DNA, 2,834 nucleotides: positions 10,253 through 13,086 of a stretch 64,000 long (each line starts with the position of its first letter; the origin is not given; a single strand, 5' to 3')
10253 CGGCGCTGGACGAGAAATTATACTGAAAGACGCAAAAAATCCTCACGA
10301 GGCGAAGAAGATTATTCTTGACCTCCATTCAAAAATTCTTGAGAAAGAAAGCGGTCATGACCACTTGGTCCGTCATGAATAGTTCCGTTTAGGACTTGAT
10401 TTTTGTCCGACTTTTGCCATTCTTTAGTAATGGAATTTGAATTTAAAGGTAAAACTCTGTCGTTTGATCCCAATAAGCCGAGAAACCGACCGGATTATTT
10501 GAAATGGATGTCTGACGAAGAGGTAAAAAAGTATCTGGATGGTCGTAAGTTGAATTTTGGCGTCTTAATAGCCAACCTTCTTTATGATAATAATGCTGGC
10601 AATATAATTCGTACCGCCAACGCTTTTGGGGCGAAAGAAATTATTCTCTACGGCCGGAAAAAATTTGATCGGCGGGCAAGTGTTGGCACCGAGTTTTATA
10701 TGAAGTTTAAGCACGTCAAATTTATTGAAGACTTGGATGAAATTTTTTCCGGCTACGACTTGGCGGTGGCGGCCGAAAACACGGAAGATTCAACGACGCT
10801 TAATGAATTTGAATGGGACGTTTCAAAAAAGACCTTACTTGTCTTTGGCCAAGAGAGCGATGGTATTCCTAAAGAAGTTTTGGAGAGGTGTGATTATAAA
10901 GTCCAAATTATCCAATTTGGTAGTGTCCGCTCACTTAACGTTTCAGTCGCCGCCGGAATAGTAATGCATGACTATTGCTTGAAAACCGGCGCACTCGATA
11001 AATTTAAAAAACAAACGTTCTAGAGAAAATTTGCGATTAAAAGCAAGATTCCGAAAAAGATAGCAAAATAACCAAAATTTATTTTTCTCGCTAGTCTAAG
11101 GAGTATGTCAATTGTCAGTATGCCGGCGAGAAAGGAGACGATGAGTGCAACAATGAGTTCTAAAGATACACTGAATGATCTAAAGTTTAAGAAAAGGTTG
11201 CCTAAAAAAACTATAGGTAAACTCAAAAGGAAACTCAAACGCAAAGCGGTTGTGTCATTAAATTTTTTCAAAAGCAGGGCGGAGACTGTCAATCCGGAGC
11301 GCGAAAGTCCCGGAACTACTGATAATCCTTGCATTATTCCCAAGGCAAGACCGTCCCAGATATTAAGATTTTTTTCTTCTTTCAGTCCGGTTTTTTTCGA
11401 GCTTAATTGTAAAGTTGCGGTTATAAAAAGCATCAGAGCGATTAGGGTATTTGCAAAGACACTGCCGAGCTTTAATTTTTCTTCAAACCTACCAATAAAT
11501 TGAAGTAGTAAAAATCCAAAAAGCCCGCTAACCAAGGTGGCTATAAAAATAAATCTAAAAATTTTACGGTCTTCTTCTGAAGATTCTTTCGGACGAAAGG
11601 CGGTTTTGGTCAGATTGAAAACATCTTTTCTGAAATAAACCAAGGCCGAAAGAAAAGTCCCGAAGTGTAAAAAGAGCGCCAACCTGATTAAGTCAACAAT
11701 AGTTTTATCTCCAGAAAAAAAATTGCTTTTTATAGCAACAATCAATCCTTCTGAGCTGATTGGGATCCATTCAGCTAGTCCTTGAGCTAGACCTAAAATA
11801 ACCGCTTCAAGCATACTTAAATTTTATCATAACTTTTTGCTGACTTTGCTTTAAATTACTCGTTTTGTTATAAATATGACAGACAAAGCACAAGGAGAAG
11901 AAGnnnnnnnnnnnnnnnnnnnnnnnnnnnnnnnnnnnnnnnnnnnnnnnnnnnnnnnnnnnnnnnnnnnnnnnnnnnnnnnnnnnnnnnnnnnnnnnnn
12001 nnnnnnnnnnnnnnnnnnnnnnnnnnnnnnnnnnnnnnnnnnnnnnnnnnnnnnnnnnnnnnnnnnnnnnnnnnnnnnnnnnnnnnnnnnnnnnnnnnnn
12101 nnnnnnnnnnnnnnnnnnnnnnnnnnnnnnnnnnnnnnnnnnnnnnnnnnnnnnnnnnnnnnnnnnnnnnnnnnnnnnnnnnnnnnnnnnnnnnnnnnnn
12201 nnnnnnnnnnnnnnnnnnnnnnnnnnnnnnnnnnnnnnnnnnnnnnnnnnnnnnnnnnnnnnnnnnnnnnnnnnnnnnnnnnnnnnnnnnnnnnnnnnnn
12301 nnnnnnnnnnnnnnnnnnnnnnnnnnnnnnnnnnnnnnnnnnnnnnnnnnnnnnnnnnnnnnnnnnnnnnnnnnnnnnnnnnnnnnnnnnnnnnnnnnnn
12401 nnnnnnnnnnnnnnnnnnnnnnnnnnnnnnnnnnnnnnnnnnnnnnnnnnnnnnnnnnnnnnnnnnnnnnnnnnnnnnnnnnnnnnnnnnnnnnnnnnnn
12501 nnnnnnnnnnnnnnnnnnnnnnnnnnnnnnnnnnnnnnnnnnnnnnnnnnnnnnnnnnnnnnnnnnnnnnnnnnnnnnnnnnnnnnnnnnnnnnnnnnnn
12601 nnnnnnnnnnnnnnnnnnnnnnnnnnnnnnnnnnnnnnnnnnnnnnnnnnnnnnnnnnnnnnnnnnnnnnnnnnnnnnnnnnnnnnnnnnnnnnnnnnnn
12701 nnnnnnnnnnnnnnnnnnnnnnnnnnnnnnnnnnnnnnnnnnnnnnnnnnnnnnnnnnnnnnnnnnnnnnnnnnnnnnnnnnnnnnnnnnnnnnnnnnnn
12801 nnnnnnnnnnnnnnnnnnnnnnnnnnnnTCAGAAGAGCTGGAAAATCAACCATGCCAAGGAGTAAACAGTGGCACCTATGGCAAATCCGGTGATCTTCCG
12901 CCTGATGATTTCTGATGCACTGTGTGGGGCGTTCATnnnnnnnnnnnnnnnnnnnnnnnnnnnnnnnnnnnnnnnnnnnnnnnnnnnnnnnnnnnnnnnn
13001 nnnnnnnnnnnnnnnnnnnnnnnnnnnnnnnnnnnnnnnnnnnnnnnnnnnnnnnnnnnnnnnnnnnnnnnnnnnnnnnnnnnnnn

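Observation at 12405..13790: GC-rich ORF-poor stretch upstream of tRNA-Asn containing a promoter-to-terminator ncRNA candidate and two small strong-RBS genes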

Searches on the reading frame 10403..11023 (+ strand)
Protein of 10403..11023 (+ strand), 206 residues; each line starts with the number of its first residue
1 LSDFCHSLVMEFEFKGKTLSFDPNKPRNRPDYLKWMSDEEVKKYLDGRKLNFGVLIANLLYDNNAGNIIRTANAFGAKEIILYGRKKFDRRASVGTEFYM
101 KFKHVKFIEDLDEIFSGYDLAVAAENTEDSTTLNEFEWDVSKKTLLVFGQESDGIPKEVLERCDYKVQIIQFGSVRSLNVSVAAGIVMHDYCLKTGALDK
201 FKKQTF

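Call 12: search_protein_families(library=pfam, proteins=[window:10403-11023:+], max_evalue=0.01)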
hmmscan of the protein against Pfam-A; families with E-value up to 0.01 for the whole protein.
window:10403-11023:+ (206 aa): 2 families
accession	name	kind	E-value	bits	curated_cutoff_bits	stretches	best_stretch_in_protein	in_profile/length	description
PF00588.24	SpoU_methylase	-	4.8e-30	105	29.7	1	54-189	4-142/142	SpoU rRNA Methylase family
PF09936.14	Methyltrn_RNA_4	-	0.0053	17.1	22.6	1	122-188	108-177/182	SAM-dependent RNA methyltransferase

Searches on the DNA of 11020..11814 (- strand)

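Call 44: search_rna_families(sources=[L024, L010], threshold=evalue, max_evalue=1)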
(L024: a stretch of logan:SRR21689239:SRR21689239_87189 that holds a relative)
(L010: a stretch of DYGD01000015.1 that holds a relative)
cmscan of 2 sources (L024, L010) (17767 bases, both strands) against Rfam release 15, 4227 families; matches with E-value up to 1: 0.
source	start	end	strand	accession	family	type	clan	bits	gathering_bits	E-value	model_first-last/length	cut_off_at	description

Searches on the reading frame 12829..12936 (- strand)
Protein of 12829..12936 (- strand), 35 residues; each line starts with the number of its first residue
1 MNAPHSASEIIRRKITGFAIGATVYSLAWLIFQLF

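Call 12: search_protein_families(library=pfam, proteins=[window:12829-12936:-], max_evalue=0.01)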
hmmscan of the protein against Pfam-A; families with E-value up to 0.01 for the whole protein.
window:12829-12936:- (35 aa): 0 families

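Call 67: search_protein_families(library=ncbifam, proteins=[window:12829-12936:-], max_evalue=1)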
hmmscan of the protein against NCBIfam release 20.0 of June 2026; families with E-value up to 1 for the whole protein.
window:12829-12936:- (35 aa): 0 families

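Call 68: search_protein_families(library=phrogs, proteins=[window:12829-12936:-], max_evalue=1)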
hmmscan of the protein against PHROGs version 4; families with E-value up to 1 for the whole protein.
window:12829-12936:- (35 aa): 0 families
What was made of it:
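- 12829..12936 (-): 35-aa peptide gene, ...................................: a polar N-terminus followed by a C-terminal hydrophobic helix. RBS at 12939-12949. No Pfam, NCBIfam or PHROG family (calls 12, 67, 68).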
